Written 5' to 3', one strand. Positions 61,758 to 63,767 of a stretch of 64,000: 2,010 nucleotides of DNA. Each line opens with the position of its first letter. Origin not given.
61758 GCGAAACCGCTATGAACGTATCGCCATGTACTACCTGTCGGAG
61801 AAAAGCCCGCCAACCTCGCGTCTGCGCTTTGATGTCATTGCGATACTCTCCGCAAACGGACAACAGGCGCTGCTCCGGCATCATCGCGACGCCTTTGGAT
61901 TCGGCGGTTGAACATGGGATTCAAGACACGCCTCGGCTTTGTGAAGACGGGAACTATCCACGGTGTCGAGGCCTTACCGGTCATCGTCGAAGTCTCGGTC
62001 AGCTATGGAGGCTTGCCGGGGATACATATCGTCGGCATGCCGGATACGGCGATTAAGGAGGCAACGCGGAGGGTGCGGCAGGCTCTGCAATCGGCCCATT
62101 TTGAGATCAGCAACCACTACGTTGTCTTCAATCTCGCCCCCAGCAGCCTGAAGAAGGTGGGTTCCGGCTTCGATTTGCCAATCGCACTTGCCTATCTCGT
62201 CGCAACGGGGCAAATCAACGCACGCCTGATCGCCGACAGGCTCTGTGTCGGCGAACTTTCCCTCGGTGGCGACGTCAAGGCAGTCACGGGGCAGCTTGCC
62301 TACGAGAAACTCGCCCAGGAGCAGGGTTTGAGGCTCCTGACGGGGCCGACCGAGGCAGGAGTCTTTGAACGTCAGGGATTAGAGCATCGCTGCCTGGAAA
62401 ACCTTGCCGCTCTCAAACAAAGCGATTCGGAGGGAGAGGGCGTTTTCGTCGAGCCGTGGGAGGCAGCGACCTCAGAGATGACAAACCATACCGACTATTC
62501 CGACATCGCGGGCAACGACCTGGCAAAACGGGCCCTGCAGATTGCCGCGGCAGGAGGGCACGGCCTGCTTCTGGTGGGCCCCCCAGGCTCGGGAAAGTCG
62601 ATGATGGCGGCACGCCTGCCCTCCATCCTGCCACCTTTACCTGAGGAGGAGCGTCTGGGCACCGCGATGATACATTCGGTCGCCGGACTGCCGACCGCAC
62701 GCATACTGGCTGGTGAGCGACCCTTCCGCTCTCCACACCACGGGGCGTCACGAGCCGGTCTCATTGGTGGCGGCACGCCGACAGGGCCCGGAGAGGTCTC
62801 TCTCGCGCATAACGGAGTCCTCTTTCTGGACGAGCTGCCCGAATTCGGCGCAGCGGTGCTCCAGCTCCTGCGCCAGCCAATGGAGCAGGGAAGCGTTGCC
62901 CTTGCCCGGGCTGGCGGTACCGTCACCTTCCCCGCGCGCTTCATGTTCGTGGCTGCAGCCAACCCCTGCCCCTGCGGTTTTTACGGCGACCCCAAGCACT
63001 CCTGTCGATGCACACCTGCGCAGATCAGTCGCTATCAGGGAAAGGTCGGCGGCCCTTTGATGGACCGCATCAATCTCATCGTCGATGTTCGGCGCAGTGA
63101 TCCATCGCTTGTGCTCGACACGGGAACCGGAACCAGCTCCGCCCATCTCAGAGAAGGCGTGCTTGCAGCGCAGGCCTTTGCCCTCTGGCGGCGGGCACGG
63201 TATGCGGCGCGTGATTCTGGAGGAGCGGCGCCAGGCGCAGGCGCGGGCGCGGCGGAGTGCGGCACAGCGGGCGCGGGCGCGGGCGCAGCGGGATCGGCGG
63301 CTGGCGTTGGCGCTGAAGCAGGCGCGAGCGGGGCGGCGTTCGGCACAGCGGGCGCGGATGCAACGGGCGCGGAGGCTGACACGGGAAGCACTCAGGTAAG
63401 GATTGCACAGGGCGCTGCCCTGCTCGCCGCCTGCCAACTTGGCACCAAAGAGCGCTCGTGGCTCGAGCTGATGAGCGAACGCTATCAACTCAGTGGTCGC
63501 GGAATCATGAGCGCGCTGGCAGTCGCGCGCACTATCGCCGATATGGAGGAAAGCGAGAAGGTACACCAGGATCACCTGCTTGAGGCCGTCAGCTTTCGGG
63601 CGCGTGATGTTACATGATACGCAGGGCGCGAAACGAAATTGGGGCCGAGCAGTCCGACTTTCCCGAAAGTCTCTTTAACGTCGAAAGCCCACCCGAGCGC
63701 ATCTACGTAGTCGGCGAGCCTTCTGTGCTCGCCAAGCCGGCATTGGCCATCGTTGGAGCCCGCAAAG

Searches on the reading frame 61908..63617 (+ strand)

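Call 95: search_protein_families(library=pfam, proteins=[window:61908-63617:+], max_evalue=0.00001)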
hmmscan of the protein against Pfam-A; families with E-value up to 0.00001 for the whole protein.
window:61908-63617:+ (569 aa): 5 families
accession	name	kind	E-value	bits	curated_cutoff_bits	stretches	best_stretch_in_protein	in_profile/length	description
PF01078.27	Mg_chelatase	-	2.7e-86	288.7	20.3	1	196-398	1-203/207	Magnesium chelatase, subunit ChlI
PF13541.12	ChlI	-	4e-31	107.9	27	1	27-144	1-115/121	Subunit ChlI of Mg-chelatase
PF13335.12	Mg_chelatase_C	-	5.1e-16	59.5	26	1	501-564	31-94/94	Magnesium chelatase, subunit ChlI C-terminal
PF00493.29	MCM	-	6.8e-09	35.6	23.3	1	294-359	114-178/224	MCM P-loop domain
PF07728.20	AAA_5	-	6e-08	33.2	22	1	219-355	1-125/139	AAA domain (dynein-related subfamily)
